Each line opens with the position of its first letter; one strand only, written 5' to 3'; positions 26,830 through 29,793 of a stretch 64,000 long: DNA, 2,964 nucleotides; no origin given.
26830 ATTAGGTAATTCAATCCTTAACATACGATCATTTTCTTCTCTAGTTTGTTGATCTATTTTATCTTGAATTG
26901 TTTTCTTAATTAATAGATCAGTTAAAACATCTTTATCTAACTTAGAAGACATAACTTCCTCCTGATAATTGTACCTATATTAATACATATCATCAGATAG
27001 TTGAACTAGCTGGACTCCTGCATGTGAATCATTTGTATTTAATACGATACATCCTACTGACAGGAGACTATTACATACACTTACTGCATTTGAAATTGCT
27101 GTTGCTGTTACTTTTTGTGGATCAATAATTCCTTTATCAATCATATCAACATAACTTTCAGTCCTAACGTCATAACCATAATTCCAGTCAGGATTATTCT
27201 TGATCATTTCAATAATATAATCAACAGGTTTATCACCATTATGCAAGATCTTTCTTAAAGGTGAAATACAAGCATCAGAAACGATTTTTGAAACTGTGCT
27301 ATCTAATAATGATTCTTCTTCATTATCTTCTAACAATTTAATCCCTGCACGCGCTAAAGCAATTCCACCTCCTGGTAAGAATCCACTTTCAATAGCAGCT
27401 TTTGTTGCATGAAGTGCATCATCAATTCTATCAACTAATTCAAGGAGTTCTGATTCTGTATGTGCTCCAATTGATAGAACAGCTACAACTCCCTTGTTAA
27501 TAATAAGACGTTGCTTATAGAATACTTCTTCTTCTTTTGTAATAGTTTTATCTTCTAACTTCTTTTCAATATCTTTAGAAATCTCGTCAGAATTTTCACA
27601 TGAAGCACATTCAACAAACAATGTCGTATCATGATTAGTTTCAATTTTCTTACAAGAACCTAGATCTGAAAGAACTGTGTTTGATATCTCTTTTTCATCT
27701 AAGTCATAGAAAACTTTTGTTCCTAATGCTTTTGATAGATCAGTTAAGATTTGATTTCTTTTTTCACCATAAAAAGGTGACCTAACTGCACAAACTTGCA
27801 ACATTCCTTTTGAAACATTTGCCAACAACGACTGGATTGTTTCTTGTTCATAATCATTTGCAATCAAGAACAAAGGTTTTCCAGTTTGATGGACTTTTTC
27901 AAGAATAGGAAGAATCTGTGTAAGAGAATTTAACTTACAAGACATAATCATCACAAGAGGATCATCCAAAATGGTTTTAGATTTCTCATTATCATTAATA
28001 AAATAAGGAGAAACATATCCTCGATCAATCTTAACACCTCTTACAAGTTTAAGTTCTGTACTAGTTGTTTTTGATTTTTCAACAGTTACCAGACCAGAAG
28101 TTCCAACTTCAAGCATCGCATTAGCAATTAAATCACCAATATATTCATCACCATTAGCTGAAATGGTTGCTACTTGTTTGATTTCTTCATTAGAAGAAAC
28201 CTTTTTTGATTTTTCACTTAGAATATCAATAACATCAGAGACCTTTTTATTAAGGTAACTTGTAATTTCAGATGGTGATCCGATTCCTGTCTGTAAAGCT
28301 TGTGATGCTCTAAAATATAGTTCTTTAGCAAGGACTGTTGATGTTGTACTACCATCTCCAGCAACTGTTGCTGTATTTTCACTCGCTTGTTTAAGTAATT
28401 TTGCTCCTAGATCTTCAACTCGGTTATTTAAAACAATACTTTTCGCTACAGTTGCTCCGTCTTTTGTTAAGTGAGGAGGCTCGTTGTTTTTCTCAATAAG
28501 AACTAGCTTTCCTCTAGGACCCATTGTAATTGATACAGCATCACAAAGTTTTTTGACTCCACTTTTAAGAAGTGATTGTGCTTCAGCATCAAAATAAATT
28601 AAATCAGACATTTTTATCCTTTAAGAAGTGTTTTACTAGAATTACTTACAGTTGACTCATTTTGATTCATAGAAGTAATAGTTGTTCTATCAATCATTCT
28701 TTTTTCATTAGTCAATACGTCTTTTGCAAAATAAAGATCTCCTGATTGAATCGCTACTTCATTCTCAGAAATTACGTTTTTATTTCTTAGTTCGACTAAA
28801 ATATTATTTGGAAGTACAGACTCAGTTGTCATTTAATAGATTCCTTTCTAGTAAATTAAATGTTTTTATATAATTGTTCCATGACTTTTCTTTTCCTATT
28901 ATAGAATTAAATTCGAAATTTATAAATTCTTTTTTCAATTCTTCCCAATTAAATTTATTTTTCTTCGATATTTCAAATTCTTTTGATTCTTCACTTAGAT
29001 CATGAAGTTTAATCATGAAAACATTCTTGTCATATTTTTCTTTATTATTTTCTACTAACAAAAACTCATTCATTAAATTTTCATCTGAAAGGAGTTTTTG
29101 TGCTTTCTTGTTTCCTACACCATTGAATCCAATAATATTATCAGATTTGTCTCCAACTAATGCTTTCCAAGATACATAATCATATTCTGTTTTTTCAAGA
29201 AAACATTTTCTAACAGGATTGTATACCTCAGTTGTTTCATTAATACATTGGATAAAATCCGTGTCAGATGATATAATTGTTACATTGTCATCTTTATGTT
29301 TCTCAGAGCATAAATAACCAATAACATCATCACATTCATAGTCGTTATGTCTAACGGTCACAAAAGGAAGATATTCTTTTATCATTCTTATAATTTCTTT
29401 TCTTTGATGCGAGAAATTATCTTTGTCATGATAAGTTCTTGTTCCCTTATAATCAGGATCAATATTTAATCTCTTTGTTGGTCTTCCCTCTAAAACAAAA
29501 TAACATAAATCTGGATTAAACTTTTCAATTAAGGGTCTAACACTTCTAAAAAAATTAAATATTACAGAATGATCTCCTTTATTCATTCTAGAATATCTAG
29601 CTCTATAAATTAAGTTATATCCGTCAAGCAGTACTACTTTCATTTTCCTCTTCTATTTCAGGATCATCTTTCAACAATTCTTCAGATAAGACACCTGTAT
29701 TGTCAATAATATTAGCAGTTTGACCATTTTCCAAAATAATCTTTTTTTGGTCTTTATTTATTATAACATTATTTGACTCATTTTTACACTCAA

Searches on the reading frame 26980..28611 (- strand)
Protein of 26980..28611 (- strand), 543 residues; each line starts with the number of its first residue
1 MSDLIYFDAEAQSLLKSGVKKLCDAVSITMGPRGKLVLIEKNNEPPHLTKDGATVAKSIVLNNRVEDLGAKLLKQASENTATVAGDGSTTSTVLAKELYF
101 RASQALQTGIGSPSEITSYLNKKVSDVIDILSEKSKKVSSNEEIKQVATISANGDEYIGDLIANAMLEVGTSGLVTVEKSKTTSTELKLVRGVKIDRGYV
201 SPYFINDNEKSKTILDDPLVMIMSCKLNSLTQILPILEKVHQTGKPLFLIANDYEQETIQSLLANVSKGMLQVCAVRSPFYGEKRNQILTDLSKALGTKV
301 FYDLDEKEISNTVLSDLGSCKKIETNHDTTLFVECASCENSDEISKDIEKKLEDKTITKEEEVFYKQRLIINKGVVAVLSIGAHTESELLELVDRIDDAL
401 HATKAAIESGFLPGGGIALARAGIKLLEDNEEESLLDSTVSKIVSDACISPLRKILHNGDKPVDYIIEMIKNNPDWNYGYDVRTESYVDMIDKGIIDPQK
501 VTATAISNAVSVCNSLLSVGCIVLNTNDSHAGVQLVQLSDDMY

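Call 16: search_protein_families(library=pfam, max_evalue=0.001, proteins=[window:26980-28611:-])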
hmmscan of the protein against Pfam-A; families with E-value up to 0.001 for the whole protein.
window:26980-28611:- (543 aa): 1 family
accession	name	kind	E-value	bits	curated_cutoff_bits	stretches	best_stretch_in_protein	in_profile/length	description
PF00118.29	Cpn60_TCP1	-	4.1e-58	197.7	34.3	1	24-524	3-487/490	TCP-1/cpn60 chaperonin family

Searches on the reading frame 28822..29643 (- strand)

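Call 16: search_protein_families(library=pfam, max_evalue=0.001, proteins=[window:28822-29643:-])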
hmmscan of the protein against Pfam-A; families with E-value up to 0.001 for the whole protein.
window:28822-29643:- (273 aa): 2 families
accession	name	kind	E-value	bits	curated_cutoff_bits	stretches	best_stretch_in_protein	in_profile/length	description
PF02739.22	5_3_exonuc_N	-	7.5e-24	84.7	34.3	1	2-146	1-150/164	5'-3' exonuclease, N-terminal resolvase-like domain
PF01367.25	5_3_exonuc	-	2.6e-09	37.9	40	1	156-196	6-46/97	5'-3' exonuclease, C-terminal SAM fold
